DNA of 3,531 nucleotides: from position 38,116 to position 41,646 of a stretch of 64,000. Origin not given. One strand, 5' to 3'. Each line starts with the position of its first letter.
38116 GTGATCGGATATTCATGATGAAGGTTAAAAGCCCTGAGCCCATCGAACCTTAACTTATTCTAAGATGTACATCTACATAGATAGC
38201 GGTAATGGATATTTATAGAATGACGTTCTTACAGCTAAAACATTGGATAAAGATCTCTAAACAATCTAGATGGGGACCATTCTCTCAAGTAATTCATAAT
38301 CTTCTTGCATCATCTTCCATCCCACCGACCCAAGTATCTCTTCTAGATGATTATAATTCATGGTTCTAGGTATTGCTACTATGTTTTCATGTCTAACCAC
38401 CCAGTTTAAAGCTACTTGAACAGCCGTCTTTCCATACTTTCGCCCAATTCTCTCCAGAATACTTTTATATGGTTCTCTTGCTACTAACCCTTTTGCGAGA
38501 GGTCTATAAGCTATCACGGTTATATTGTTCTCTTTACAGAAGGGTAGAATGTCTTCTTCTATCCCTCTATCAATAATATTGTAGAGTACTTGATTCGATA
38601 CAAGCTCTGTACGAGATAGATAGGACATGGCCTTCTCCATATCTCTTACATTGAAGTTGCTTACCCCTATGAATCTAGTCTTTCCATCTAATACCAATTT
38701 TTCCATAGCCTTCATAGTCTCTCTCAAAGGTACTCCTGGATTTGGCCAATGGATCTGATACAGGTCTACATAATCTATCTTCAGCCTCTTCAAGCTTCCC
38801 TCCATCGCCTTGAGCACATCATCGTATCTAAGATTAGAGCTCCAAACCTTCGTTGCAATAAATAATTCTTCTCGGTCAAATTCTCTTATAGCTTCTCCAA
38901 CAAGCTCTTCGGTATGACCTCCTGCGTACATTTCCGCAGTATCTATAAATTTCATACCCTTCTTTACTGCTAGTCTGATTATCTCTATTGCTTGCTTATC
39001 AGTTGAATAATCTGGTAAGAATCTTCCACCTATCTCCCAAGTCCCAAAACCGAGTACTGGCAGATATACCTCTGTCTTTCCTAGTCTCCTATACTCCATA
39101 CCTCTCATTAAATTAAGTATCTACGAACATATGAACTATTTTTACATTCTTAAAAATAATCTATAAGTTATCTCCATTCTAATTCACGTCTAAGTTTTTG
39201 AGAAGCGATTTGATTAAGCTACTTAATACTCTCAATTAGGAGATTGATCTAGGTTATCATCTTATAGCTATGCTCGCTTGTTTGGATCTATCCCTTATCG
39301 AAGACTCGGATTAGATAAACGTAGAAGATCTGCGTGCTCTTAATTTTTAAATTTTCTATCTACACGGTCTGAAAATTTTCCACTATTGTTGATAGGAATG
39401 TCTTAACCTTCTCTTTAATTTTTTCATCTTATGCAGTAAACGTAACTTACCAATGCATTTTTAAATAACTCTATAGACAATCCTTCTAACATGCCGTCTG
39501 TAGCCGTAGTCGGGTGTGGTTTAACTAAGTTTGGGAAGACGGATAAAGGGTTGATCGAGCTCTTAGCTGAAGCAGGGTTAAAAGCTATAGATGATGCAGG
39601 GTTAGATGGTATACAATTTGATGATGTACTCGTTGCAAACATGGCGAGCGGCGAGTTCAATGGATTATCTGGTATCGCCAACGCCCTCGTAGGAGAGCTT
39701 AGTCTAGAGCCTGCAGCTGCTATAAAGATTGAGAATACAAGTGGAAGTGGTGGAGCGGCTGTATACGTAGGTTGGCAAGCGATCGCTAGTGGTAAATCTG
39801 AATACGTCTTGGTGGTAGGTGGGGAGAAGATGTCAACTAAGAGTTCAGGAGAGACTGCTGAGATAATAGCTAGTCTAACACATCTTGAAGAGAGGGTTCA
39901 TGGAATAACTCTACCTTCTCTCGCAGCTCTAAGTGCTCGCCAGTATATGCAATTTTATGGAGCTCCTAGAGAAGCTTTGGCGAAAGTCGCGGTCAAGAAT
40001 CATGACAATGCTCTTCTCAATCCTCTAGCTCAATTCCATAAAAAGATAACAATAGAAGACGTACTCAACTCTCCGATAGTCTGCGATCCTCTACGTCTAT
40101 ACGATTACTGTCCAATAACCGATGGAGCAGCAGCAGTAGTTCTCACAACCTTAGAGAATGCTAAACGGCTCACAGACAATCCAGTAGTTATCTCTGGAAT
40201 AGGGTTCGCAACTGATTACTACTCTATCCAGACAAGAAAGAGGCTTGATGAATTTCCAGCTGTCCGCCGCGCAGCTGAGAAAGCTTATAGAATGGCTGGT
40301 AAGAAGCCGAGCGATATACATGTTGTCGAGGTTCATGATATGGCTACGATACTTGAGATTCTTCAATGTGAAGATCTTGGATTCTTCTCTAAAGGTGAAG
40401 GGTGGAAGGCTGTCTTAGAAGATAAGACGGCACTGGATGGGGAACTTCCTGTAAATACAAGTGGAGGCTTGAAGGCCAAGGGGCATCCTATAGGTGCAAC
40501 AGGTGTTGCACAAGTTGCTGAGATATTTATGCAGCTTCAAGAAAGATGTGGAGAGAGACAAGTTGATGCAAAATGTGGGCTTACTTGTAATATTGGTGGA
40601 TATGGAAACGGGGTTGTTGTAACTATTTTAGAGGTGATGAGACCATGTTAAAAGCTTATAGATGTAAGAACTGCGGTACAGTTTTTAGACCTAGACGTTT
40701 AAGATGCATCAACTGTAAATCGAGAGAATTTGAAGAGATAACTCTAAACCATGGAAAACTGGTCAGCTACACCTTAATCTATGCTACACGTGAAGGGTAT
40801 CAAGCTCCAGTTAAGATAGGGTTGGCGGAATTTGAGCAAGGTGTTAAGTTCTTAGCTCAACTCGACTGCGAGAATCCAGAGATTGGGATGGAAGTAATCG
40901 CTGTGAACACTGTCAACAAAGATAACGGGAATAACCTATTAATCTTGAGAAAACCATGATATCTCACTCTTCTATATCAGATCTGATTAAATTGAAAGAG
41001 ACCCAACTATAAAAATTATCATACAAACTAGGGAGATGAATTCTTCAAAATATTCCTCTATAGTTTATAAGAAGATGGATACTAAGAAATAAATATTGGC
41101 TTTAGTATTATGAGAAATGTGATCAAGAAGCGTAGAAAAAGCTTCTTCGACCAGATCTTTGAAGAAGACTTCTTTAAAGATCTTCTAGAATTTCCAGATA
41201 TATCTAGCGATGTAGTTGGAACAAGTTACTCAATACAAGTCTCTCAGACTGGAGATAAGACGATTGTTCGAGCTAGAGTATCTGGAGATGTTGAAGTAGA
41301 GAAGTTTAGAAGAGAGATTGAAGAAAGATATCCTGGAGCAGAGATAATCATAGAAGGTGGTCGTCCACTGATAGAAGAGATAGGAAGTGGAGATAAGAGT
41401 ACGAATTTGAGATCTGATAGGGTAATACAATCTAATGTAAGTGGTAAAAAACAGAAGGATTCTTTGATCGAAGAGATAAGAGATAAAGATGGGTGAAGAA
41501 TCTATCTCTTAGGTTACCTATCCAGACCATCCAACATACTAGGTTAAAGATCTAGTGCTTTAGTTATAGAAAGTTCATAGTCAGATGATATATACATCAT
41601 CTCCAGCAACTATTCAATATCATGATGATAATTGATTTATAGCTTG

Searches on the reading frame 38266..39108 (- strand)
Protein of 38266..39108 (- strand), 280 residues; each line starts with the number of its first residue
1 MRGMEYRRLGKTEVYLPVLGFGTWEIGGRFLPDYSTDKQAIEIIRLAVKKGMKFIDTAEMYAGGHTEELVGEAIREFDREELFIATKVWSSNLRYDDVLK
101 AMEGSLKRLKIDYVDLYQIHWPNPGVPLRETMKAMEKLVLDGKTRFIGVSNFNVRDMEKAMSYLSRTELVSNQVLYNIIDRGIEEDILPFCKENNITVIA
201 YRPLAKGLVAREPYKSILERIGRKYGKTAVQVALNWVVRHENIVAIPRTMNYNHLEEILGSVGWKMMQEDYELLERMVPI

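Call 11: search_protein_families(library=pfam, proteins=[window:38266-39108:-], max_evalue=0.001)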
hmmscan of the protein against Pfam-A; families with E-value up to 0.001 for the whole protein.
window:38266-39108:- (280 aa): 1 family
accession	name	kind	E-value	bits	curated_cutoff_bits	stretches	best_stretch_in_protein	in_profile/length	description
PF00248.27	Aldo_ket_red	-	3.2e-69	233.7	24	1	19-276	2-288/291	Aldo/keto reductase family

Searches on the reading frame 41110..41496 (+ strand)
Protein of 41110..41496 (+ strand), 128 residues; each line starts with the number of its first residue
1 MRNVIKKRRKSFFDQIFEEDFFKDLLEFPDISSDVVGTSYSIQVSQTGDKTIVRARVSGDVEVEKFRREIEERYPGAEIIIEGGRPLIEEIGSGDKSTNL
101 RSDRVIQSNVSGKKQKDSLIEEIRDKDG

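Call 11: search_protein_families(library=pfam, proteins=[window:41110-41496:+], max_evalue=0.001)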
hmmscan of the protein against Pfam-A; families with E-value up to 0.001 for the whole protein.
window:41110-41496:+ (128 aa): 0 families

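Call 75: search_protein_families(library=ncbifam, proteins=[window:41110-41496:+], max_evalue=0.001)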
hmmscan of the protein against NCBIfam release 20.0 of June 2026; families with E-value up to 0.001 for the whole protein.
window:41110-41496:+ (128 aa): 0 families
